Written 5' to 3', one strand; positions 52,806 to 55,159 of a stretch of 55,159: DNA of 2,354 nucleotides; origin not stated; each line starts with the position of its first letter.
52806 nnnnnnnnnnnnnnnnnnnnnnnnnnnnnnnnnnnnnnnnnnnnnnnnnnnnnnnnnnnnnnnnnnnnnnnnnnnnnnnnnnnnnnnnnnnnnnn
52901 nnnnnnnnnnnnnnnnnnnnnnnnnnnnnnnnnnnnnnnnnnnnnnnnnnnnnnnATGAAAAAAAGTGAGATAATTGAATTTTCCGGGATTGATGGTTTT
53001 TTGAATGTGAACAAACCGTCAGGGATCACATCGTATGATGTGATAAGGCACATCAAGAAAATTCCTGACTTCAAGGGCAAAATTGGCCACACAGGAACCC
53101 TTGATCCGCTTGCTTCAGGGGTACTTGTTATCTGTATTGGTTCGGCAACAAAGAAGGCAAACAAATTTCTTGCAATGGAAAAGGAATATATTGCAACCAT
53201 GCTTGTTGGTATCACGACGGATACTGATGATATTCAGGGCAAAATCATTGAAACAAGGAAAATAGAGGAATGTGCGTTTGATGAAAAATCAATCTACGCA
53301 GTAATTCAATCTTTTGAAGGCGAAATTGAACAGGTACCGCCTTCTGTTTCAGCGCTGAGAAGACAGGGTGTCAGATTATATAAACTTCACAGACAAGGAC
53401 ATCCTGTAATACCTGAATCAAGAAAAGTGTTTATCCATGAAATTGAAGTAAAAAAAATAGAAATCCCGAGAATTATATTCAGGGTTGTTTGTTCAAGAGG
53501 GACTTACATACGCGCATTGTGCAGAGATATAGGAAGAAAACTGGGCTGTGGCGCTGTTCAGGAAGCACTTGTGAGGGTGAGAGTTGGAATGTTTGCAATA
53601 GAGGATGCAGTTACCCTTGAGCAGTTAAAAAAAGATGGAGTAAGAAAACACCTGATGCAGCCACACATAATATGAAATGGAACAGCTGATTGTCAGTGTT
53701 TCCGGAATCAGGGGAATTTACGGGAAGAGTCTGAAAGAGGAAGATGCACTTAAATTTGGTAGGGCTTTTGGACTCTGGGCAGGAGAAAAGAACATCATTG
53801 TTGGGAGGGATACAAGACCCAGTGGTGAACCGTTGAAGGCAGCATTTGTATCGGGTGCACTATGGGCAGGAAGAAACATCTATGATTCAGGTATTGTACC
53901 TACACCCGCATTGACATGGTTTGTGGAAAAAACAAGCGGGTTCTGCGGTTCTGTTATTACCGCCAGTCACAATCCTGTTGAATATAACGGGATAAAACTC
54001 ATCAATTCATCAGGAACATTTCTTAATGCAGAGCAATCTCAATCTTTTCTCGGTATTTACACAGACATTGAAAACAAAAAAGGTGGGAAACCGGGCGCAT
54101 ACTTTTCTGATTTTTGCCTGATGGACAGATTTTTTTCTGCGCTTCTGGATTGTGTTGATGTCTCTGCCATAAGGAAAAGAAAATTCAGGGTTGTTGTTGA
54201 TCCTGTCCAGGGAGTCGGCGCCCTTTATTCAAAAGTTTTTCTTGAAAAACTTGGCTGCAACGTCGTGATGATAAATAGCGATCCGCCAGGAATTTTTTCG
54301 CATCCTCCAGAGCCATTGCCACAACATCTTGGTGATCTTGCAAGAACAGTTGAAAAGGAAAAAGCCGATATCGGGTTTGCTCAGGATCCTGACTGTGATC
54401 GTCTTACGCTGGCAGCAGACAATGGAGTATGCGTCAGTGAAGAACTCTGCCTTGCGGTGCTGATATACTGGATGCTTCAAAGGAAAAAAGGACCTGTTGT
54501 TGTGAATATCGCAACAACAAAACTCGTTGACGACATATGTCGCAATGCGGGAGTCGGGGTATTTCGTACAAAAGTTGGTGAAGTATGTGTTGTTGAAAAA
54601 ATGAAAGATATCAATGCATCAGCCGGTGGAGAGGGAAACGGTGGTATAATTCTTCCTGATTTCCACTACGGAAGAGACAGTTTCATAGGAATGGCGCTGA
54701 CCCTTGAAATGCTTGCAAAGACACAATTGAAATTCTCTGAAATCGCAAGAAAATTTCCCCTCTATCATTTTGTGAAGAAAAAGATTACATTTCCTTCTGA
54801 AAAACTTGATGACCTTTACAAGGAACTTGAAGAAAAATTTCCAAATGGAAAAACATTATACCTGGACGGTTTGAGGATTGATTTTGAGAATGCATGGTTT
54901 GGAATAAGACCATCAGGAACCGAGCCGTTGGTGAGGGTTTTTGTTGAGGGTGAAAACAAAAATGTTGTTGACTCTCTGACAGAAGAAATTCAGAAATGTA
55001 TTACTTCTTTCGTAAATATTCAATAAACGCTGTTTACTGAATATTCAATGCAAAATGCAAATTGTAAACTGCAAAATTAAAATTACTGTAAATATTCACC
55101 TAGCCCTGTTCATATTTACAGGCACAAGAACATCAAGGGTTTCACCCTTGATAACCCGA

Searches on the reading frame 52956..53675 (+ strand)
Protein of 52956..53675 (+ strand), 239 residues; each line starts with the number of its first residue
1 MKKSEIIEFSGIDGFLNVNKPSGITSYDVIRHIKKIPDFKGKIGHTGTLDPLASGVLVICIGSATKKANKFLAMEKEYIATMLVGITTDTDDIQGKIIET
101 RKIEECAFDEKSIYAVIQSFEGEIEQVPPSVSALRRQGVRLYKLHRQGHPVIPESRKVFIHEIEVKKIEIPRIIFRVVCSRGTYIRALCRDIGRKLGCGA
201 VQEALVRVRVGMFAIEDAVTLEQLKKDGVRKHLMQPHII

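Call 8: search_protein_families(library=pfam, proteins=[window:52956-53675:+], max_evalue=0.001)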
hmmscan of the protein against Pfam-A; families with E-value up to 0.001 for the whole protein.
window:52956-53675:+ (239 aa): 2 families
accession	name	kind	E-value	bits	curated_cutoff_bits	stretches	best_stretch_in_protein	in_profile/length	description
PF01509.24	TruB_N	-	1.5e-49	168.7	27.3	1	40-185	7-149/149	TruB family pseudouridylate synthase (N terminal domain)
PF16198.10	TruB_C_2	-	6.6e-12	45.8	29.3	1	186-226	1-41/66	tRNA pseudouridylate synthase B C-terminal domain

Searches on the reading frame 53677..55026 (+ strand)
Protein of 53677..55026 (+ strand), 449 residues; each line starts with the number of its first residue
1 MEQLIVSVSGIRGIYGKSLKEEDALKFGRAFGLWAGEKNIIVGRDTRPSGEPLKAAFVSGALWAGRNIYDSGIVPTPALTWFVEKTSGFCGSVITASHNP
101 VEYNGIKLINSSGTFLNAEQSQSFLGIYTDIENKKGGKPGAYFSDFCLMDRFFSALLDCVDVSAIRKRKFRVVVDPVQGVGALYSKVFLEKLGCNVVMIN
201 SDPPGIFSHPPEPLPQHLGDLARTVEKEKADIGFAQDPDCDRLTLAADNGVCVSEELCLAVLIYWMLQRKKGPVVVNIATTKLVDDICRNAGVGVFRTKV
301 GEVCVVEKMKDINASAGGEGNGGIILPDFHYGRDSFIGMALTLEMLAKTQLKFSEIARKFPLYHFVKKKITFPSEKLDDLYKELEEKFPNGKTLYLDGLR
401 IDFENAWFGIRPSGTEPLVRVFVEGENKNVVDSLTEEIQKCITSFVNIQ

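Call 8: search_protein_families(library=pfam, proteins=[window:53677-55026:+], max_evalue=0.001)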
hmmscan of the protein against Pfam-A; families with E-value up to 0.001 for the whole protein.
window:53677-55026:+ (449 aa): 4 families
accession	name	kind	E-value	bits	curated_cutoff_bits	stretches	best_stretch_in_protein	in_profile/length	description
PF02878.22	PGM_PMM_I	-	1.5e-30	106.2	22.5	1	8-132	6-135/138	Phosphoglucomutase/phosphomannomutase, alpha/beta/alpha domain I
PF02879.22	PGM_PMM_II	-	1.1e-23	84.2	29.3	1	151-249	2-102/103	Phosphoglucomutase/phosphomannomutase, alpha/beta/alpha domain II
PF02880.22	PGM_PMM_III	-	8.4e-22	77.9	20.7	1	259-359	6-110/115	Phosphoglucomutase/phosphomannomutase, alpha/beta/alpha domain III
PF00408.26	PGM_PMM_IV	-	6.6e-10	39.4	23.1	1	395-438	22-65/68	Phosphoglucomutase/phosphomannomutase, C-terminal domain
